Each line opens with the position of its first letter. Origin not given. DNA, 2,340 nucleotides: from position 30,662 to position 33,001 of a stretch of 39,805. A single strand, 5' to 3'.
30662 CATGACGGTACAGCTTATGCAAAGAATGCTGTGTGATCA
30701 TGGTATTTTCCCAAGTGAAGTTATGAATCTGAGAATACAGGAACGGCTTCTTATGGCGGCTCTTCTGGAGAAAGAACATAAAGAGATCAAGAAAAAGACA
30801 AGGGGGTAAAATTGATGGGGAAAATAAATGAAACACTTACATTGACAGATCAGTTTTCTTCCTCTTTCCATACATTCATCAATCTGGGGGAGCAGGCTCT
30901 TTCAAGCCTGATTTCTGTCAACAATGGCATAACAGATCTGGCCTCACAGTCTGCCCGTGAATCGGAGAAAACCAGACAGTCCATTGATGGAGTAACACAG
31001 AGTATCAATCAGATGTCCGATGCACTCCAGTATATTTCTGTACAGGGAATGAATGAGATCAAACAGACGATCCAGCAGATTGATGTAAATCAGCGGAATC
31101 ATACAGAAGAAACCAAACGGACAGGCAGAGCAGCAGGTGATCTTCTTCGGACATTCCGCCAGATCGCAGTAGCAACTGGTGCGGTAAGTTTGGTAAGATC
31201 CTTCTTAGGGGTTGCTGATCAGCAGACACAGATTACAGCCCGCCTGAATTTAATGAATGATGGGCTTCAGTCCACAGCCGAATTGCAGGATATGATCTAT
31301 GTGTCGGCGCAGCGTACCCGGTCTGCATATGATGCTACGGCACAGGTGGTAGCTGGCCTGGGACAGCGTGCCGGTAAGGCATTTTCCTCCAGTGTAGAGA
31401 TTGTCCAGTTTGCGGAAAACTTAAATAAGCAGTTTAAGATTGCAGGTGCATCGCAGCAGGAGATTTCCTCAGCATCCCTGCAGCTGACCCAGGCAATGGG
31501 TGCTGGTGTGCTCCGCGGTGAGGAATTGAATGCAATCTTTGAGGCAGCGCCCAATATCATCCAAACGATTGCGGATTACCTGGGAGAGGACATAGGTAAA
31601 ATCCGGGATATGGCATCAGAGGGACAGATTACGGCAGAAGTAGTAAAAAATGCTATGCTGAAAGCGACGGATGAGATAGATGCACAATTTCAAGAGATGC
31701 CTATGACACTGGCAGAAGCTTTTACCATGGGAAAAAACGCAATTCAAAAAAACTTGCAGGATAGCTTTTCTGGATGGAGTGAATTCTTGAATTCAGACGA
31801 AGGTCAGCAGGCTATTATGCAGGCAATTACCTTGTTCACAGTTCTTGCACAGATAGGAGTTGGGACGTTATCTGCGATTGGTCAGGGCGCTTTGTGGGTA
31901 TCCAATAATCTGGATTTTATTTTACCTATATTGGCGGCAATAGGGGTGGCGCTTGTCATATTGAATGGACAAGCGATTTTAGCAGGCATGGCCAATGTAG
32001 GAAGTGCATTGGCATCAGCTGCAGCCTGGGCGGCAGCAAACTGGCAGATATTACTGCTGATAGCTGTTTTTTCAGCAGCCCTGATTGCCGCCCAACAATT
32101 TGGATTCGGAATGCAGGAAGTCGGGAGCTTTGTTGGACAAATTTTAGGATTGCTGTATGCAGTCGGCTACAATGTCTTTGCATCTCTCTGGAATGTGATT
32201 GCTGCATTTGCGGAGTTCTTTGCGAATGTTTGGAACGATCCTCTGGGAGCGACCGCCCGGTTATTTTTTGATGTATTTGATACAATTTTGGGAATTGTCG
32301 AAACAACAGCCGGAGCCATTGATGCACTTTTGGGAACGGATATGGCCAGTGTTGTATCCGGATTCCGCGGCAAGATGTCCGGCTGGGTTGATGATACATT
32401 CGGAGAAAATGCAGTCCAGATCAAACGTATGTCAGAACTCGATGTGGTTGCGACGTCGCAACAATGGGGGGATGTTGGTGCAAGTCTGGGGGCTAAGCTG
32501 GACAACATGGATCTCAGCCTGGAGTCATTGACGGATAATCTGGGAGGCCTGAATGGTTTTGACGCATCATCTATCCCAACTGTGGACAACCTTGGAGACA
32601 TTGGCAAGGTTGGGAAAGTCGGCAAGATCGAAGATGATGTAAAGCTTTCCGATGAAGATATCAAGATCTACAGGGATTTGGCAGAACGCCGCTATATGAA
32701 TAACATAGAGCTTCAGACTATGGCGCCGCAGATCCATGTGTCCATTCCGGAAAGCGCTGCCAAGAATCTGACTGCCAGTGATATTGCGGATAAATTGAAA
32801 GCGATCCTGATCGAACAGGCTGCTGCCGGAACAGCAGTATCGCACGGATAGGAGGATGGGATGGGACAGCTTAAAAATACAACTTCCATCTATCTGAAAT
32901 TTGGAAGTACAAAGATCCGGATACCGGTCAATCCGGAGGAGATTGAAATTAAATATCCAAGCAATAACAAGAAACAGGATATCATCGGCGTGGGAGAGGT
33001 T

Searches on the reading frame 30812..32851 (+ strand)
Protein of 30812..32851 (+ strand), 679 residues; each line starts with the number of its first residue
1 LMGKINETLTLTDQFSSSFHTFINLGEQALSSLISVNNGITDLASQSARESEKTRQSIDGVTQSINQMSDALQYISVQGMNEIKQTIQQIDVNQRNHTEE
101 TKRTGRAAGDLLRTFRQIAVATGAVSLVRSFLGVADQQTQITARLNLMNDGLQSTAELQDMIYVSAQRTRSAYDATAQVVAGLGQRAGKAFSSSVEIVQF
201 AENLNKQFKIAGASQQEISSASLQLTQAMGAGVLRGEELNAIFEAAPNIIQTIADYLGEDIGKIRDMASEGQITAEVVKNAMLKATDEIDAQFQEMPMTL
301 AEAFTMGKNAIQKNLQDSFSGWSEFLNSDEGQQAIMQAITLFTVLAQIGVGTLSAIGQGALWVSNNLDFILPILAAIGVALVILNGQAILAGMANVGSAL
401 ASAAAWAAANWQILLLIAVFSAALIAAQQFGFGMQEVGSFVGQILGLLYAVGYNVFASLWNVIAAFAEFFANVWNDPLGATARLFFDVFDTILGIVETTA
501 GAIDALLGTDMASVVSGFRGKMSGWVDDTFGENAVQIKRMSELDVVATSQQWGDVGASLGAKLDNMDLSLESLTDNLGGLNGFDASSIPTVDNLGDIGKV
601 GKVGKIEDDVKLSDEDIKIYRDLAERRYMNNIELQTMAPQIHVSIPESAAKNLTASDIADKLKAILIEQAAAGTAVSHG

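Call 89: search_protein_families(library=phrogs, proteins=[window:30812-32851:+], max_evalue=0.00001)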
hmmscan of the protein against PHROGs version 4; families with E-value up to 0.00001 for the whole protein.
window:30812-32851:+ (679 aa): 18 families
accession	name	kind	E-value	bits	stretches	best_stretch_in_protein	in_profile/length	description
phrog_1068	-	tail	3.9e-154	516.1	1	2-674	1-701/706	tail length tape measure protein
phrog_8010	-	tail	3.1e-82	278.2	1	38-507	180-701/1543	tail length tape measure protein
phrog_339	-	tail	2e-44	153.2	1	63-413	32-327/1123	tail length tape measure protein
phrog_3336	-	tail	2.9e-43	149.6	1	56-433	24-365/1051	tail length tape measure protein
phrog_3519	-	tail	1.5e-41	144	1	50-314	27-266/959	tail length tape measure protein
phrog_12798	-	tail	6.5e-40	138.2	1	101-588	34-543/1031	tail length tape measure protein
phrog_2335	-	tail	6e-34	118.2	1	48-501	422-865/1536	tail length tape measure protein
phrog_1107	-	tail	5.6e-33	115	1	78-405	144-447/1252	tail length tape measure protein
phrog_12706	-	tail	1.2e-30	107.5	1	47-304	133-392/1244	tail length tape measure protein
phrog_17300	-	tail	1.4e-30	107.4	1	115-317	60-262/900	tail length tape measure protein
phrog_7740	-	tail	1.1e-27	96.9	1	55-315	9-271/2151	tail length tape measure protein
phrog_16297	-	tail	2.4e-26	93.3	1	60-349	19-309/777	tail length tape measure protein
phrog_27190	-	tail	9.5e-24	84.5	1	37-502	17-440/1015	tail length tape measure protein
phrog_32885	-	tail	1.2e-19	70.8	1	78-316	13-240/948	tail length tape measure protein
phrog_20119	-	tail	9.2e-19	68.3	1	112-305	41-233/851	tail length tape measure protein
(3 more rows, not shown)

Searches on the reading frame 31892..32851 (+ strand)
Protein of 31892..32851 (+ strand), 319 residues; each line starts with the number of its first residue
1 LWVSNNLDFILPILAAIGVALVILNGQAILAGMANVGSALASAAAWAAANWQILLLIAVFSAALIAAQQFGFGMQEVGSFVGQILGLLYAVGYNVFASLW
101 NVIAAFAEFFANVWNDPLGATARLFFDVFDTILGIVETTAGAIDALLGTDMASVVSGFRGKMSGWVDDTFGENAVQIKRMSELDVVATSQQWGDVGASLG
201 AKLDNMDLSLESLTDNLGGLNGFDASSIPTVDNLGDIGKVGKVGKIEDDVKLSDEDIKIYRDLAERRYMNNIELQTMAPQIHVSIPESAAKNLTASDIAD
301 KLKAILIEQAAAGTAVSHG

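Call 50: find_related_loci(query=window:31892-32851:+, collection=viral_contigs, flank=300)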
Query window:31892-32851:+ (319 aa) in viral_contigs; peptide patterns used: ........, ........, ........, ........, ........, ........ (x = any residue, [..] = any of these).
55 stretches matched a pattern; 53 encode a relative of the query (tblastn E <= 1e-3); 52 distinct loci.
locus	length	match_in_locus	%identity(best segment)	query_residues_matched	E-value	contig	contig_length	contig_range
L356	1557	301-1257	99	1-319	0e+0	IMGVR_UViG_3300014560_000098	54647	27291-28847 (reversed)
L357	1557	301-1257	90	1-319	0e+0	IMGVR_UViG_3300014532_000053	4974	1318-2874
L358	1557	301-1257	100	1-319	0e+0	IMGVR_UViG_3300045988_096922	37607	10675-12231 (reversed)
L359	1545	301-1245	68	1-319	1e-147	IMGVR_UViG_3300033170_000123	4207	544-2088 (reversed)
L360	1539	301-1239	67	1-319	2e-143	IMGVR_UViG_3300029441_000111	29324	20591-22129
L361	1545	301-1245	70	1-319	9e-141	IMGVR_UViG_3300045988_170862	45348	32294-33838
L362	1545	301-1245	70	1-319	9e-141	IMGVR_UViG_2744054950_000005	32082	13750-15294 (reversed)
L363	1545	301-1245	70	1-319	8e-141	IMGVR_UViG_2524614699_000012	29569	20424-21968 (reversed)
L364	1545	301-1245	70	1-319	9e-141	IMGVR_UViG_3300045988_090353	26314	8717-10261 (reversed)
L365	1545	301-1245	70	1-319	9e-141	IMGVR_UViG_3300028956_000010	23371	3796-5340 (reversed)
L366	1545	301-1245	70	1-319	9e-141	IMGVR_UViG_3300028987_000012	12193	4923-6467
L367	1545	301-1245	70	1-319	9e-141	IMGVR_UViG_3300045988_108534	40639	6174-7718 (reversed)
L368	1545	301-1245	68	1-319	1e-139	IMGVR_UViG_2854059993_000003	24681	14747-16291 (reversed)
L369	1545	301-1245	68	1-319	2e-139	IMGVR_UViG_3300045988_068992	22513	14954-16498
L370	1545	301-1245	70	1-319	1e-135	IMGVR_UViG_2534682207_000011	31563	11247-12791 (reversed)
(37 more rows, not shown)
